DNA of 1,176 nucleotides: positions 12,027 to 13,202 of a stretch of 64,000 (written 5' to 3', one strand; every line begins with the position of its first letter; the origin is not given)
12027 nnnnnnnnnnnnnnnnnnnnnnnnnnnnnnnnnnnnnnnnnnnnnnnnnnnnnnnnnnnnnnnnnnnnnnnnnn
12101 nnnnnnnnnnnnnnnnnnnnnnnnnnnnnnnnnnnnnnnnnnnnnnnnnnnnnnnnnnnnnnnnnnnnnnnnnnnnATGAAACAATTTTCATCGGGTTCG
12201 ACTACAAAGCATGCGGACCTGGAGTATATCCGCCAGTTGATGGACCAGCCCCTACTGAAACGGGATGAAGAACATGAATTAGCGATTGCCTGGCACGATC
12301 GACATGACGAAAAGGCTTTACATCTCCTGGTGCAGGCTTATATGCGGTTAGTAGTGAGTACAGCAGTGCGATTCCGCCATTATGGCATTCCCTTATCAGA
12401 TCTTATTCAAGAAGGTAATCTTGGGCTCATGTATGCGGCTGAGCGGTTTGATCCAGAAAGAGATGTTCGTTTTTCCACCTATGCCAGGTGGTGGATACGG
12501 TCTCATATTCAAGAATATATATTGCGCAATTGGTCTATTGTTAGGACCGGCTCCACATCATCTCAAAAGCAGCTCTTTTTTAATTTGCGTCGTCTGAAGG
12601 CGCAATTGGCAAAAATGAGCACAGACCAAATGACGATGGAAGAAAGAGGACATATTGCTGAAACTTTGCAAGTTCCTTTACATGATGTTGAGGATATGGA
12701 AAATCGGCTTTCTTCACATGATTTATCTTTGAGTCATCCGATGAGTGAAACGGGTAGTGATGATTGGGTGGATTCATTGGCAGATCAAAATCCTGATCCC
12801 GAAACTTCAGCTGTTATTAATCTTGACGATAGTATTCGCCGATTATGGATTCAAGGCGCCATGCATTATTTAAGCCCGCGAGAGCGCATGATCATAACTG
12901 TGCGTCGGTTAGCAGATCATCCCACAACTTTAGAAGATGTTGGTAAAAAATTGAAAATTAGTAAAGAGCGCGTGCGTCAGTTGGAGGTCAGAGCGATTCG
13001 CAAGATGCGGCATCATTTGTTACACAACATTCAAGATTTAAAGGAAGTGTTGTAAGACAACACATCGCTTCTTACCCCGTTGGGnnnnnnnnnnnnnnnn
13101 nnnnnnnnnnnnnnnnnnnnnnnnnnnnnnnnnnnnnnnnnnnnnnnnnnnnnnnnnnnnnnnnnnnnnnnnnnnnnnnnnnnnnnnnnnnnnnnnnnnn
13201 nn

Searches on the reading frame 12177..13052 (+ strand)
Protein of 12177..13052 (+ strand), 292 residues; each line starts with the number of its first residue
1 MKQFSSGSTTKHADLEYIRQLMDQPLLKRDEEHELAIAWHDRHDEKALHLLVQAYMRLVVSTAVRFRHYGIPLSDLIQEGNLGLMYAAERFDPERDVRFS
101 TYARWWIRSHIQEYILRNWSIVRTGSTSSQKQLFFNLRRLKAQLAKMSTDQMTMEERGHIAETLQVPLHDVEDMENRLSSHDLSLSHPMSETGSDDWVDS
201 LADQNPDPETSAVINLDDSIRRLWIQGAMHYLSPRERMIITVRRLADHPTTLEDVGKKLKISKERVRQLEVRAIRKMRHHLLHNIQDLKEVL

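Call 13: find_related_loci(query=window:12177-13052:+, collection=genome_contigs, flank=6000)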
Query window:12177-13052:+ (292 aa) in genome_contigs; peptide patterns used: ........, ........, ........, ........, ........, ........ (x = any residue, [..] = any of these).
91 stretches matched a pattern; 20 encode a relative of the query (tblastn E <= 1e-3); 20 distinct loci.
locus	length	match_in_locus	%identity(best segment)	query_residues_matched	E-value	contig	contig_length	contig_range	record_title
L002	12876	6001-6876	92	1-292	0e+0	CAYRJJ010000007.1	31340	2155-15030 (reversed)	MAG TPA_asm: uncultured Candidatus Finniella sp. isolate SRP219642_co6_87 genome assembly, contig: NODE_1026_length_3134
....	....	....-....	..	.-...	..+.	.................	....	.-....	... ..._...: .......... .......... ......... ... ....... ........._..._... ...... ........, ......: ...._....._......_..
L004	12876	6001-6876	89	1-292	3e-177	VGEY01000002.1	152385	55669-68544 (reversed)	MAG: Alphaproteobacteria bacterium isolate K_Offshore_surface_mx_080 K_Offshore_surface_mx_080_Ga0194130_10000117, whole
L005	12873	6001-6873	89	1-291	4e-177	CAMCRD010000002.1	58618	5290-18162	MAG: Candidatus Finniella inopinata isolate MsE-30apr19-54 genome assembly, contig: MsE-30apr19-C618, whole genome shotg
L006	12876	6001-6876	87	1-292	2e-177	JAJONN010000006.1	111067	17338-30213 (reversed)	MAG: Alphaproteobacteria bacterium isolate C_No_T20_B_bin.42 scaffold_1333, whole genome shotgun sequence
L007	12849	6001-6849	62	10-292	4e-122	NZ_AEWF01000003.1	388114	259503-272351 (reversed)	Candidatus Odyssella thessalonicensis L13 HMO_scaffold00009, whole genome shotgun sequence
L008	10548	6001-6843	58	10-291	5e-110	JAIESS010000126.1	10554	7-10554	MAG: Alphaproteobacteria bacterium isolate co.spades.METABAT.2.5kb_076 c_000000427676, whole genome shotgun sequence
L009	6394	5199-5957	37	17-281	2e-56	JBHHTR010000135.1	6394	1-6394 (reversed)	MAG: Thermodesulfobacteriota bacterium isolate S.9.sp3_bin.36 NODE_2326_length_6394_cov_6.022401, whole genome shotgun s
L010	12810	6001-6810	40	11-278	3e-55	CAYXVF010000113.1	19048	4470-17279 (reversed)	MAG TPA_asm: uncultured Bdellovibrionales bacterium isolate SRP141376_co3_27 genome assembly, contig: NODE_7795_length_1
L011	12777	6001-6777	39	17-279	3e-54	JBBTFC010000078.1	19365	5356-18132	MAG: Deltaproteobacteria bacterium isolate H14-bin053_1 H14_bin053_1_000000000078, whole genome shotgun sequence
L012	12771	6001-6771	37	17-279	8e-53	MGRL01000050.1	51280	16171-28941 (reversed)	MAG: Deltaproteobacteria bacterium RIFCSPHIGHO2_02_FULL_43_33 rifcsphigho2_02_scaffold_2381, whole genome shotgun sequen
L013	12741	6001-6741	38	17-278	1e-52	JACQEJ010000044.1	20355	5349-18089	MAG: Deltaproteobacteria bacterium isolate NC_groundwater_1018_Pr1_S-0.65um_46_20 Montesol18_Sp65_coassembly_scaffold_24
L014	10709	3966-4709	37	17-279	4e-52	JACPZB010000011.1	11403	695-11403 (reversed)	MAG: Deltaproteobacteria bacterium isolate NC_groundwater_878_Pr1_S2p5_43_21 Montesol18_S2p5_coassembly_scaffold_7155, w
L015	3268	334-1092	35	17-281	6e-51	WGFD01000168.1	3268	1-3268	MAG: Deltaproteobacteria bacterium isolate S146_70 k151_501091, whole genome shotgun sequence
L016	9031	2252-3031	37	17-279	2e-50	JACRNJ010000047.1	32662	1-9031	MAG: Deltaproteobacteria bacterium isolate NC_groundwater_1932_Pr3_S-0.2um_42_6 scaffold_9863, whole genome shotgun sequ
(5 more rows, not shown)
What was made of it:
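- RpoH is 87-92% identical to Finniella MAGs (call 13).
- Tried and rejected: A second scan with RpoH was used for taxonomy instead (call 13).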
